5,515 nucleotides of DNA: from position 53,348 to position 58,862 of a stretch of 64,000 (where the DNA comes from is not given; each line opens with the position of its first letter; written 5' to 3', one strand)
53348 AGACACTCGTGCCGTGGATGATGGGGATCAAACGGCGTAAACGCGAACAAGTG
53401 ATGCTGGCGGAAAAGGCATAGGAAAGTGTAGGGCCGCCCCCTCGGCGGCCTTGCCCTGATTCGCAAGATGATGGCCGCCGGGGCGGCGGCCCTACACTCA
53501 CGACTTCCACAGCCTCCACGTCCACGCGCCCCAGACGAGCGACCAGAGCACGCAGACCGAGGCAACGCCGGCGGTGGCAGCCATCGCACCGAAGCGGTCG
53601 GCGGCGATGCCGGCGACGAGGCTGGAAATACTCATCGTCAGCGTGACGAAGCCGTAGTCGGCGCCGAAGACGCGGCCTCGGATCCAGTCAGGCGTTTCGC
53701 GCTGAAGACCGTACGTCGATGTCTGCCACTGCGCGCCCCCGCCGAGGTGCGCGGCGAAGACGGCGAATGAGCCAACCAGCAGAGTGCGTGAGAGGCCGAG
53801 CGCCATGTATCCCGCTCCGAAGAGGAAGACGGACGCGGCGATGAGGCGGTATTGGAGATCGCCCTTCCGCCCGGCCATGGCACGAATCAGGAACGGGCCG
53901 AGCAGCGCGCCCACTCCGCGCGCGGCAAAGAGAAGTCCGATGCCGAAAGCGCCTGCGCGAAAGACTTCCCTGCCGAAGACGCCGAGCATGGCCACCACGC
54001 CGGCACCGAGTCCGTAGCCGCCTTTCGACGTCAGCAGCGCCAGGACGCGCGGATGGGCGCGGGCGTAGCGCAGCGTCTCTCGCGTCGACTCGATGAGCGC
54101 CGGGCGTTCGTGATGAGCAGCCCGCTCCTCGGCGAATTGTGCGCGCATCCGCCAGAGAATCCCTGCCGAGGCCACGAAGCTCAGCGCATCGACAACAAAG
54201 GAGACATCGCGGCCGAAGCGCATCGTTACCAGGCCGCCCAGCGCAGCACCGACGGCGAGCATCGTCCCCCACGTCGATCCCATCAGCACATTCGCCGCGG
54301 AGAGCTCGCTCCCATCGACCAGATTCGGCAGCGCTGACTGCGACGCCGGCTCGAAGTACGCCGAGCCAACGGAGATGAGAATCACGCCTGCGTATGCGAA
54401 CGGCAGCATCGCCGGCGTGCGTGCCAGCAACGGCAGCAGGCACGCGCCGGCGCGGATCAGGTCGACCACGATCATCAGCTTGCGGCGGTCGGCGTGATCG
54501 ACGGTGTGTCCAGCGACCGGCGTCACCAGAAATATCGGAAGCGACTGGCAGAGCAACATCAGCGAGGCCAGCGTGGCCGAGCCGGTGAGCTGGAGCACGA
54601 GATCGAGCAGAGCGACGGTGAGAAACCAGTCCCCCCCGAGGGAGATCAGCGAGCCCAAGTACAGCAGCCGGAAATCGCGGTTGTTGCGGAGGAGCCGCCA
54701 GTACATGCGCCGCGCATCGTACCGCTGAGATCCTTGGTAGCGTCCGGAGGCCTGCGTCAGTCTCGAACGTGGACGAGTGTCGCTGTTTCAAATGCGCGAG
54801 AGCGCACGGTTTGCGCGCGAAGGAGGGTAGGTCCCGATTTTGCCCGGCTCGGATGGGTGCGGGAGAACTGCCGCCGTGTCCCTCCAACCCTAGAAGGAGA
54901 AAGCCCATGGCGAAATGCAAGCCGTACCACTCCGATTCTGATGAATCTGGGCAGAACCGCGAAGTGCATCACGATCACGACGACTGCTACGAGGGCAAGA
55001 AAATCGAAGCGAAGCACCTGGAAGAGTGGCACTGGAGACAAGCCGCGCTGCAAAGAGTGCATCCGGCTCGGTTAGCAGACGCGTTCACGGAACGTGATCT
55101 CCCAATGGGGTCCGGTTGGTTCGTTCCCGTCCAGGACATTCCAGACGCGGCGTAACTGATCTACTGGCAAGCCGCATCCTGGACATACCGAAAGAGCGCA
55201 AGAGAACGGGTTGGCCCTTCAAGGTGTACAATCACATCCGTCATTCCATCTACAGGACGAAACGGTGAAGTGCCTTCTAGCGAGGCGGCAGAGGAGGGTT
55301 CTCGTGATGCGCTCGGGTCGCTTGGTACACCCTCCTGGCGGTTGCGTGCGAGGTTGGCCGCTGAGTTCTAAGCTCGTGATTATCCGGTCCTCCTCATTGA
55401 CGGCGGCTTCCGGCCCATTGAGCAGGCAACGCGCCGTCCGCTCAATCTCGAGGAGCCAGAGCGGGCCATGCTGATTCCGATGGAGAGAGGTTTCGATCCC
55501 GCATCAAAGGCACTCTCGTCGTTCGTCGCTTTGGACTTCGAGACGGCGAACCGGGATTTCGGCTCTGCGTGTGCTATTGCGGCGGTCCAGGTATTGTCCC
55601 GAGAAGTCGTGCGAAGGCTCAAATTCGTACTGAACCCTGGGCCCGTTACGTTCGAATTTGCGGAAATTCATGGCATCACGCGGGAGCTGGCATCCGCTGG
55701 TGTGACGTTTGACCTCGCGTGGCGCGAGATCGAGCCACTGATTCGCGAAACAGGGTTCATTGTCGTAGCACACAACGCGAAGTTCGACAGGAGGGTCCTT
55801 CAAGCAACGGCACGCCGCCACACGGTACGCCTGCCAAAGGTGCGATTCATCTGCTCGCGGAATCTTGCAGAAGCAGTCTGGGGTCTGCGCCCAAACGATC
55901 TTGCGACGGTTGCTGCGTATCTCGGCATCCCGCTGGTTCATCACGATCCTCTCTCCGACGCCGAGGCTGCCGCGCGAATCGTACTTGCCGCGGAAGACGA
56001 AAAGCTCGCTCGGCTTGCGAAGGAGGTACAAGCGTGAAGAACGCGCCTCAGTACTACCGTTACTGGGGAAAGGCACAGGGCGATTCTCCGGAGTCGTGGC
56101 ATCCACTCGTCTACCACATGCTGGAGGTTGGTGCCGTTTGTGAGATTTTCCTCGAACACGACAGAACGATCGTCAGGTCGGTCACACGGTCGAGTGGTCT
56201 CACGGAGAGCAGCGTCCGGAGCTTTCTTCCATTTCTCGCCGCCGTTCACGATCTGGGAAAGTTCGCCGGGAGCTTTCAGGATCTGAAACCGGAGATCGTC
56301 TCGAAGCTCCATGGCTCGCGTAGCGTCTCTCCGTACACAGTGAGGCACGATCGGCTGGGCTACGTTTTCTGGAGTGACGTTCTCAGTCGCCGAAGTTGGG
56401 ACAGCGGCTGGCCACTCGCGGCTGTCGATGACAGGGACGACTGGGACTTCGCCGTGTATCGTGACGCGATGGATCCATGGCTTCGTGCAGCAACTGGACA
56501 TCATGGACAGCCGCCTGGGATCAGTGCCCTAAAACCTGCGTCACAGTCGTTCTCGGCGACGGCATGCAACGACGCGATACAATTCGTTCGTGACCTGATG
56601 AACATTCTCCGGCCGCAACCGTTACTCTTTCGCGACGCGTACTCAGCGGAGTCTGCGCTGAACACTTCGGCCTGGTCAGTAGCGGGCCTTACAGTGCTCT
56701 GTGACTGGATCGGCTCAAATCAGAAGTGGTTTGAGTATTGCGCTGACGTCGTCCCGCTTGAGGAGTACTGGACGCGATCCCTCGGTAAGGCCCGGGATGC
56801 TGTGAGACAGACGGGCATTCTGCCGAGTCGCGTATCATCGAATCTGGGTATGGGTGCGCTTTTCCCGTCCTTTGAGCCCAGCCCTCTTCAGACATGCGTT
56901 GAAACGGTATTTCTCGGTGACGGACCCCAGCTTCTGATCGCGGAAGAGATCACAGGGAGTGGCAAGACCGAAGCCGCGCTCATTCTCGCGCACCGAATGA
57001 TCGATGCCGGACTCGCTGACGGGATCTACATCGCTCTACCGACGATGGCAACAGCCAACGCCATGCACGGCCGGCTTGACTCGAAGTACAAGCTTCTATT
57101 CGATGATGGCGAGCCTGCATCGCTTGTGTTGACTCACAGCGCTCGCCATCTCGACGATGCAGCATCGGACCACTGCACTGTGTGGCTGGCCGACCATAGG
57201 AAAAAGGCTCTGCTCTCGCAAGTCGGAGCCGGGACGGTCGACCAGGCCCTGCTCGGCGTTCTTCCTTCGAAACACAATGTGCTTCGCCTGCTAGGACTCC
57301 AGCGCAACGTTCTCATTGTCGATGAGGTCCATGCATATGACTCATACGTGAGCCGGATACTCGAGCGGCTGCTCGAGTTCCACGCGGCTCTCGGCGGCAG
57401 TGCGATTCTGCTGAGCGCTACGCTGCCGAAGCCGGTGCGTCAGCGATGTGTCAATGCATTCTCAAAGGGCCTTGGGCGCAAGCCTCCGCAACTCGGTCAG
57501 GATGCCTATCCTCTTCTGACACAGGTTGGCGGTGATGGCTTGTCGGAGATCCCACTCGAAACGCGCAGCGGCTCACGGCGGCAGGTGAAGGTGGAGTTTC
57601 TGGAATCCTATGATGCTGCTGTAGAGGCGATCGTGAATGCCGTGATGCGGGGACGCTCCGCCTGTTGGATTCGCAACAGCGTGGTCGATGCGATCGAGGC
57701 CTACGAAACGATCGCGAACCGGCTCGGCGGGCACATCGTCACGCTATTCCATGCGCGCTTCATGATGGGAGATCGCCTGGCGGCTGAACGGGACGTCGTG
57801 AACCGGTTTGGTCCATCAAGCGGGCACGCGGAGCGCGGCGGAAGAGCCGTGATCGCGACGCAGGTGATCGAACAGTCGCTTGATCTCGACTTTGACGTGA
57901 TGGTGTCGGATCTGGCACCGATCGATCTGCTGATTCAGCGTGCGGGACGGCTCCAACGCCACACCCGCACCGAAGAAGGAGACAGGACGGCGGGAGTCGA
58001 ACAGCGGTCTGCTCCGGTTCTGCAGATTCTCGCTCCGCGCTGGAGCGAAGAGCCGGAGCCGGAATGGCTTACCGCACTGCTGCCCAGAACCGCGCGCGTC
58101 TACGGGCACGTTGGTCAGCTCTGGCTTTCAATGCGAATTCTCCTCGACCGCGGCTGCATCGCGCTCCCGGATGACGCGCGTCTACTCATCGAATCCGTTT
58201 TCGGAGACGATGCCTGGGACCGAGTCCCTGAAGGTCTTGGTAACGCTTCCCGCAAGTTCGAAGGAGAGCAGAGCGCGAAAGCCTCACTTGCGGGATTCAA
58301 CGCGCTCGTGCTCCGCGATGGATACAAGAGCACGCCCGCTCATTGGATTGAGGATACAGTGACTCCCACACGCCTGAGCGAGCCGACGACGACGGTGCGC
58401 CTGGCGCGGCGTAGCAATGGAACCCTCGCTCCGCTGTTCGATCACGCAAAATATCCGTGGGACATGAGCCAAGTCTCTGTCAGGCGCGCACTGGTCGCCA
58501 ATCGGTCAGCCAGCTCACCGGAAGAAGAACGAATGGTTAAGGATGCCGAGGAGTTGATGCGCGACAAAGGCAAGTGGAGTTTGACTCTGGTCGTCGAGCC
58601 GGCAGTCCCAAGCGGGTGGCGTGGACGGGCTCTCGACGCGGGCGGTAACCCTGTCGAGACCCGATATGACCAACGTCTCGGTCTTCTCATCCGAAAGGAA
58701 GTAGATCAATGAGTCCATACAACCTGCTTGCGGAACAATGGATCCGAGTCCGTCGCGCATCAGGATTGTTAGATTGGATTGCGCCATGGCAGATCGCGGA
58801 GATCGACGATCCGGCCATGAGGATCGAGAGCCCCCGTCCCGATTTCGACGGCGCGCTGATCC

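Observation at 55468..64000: Type I-E CRISPR-Cas operon with a leading DnaQ-like exonuclease; array and cas2 outside the window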

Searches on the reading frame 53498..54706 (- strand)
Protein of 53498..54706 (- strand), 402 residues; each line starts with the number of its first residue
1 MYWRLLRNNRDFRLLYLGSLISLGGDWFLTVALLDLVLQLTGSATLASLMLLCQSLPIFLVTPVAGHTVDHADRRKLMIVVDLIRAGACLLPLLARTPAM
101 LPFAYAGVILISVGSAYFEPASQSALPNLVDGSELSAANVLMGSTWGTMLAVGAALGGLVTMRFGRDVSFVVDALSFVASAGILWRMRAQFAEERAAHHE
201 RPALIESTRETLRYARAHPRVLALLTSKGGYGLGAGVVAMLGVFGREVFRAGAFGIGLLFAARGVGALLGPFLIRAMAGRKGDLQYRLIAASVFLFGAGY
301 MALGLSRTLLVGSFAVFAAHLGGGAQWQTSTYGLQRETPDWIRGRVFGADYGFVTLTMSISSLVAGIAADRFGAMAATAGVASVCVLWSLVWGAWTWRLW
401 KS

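Call 65: search_protein_families(library=pfam, proteins=[window:53498-54706:-], max_evalue=0.001)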
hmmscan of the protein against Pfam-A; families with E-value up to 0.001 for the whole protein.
window:53498-54706:- (402 aa): 2 families
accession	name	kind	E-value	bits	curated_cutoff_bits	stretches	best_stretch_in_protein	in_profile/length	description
PF05977.19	MFS_3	-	1.4e-34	119.9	27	1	10-387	10-384/524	Transmembrane secretion effector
PF07690.21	MFS_1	-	5.5e-23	81.9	33.4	1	15-280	1-264/347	Major Facilitator Superfamily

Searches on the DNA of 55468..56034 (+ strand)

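Call 72: search_rna_families(source=L002, start=19000, end=19700, threshold=evalue, max_evalue=0.01)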
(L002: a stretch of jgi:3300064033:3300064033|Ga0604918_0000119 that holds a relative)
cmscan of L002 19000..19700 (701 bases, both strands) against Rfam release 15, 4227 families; matches with E-value up to 0.01: 0.
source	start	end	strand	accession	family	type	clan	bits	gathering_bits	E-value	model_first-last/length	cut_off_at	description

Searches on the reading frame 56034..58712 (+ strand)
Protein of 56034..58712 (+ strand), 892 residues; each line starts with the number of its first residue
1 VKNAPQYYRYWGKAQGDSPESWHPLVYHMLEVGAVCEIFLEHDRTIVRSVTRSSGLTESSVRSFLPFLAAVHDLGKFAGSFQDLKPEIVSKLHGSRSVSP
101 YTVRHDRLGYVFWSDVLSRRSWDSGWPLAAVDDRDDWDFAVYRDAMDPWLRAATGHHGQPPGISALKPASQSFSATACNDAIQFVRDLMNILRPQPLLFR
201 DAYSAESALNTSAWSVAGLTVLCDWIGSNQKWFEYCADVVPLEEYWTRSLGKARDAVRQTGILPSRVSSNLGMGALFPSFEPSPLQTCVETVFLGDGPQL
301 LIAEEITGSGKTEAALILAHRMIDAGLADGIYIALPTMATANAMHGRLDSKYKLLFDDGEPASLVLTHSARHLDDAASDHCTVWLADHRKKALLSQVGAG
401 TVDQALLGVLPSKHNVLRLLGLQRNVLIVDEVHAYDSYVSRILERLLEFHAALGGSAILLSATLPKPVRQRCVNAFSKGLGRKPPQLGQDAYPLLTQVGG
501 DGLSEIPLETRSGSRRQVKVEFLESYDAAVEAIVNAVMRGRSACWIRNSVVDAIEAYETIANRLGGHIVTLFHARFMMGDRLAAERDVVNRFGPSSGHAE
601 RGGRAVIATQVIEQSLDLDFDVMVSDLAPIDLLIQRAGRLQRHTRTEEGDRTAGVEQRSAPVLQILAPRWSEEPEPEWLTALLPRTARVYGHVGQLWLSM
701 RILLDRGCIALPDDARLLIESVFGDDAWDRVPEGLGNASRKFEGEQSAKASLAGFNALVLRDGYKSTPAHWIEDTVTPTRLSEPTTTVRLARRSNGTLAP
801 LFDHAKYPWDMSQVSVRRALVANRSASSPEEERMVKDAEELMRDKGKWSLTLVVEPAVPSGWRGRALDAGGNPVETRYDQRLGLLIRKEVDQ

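Call 7: search_protein_families(library=ncbifam, proteins=[window:56034-58712:+], max_evalue=0.01)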
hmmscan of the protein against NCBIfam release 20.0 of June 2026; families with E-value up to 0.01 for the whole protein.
window:56034-58712:+ (892 aa): 6 families
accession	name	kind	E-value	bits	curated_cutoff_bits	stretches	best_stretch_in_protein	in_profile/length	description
NF007248.0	PRK09694.1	equivalog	2.1e-144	482.6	569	1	2-753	2-758/878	CRISPR-associated helicase/endonuclease Cas3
TIGR01587.1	cas3_core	equivalog_domain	1.4e-63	215.2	102.45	1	307-648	8-324/358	CRISPR-associated helicase Cas3'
TIGR02621.3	cas3_GSU0051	exception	7.5e-22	77.9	400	1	427-652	171-382/854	type I-G CRISPR-associated helicase/endonuclease Cas3g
TIGR01596.1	cas3_HD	equivalog_domain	8.1e-18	65.1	43.45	1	25-229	1-178/178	CRISPR-associated endonuclease Cas3''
TIGR02562.1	cas3_yersinia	equivalog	1.1e-08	33.4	565.95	1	387-494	554-664/1110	type I-F CRISPR-associated helicase Cas3f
TIGR03117.2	cas_csf4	equivalog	8.6e-07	27.5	400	1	296-349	145-197/800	type IV CRISPR-associated DEAD/DEAH-box helicase Csf4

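Call 8: search_protein_families(library=pfam, proteins=[window:56034-58712:+], max_evalue=0.01)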
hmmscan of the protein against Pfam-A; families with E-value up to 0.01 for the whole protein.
window:56034-58712:+ (892 aa): 3 families
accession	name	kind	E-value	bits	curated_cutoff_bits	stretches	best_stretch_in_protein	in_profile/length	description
PF18019.7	Cas3_HD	-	7.1e-42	144.2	23.1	1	11-233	1-207/207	Cas3, HD domain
PF22590.2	Cas3-like_C_2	-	1.7e-32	112.3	27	1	540-645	2-106/106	CRISPR-associated nuclease/helicase Cas3, C-terminal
PF00270.35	DEAD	-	2.6e-07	31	26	1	302-469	18-165/167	DEAD/DEAH box helicase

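Call 50: list_cluster_members(proteins=[P0001, window:56034-58709:+, L001:11331-11627:+])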
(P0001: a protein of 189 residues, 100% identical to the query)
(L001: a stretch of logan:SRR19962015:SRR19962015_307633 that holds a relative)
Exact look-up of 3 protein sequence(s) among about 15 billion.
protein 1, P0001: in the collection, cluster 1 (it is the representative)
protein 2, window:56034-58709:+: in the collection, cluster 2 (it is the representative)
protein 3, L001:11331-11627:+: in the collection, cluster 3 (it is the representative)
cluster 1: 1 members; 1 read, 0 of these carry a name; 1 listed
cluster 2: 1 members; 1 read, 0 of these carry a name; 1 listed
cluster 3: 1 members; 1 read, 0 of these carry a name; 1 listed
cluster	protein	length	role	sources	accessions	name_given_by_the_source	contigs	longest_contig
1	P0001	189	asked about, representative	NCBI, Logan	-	-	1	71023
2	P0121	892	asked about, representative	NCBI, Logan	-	-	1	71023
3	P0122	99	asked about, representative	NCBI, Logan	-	-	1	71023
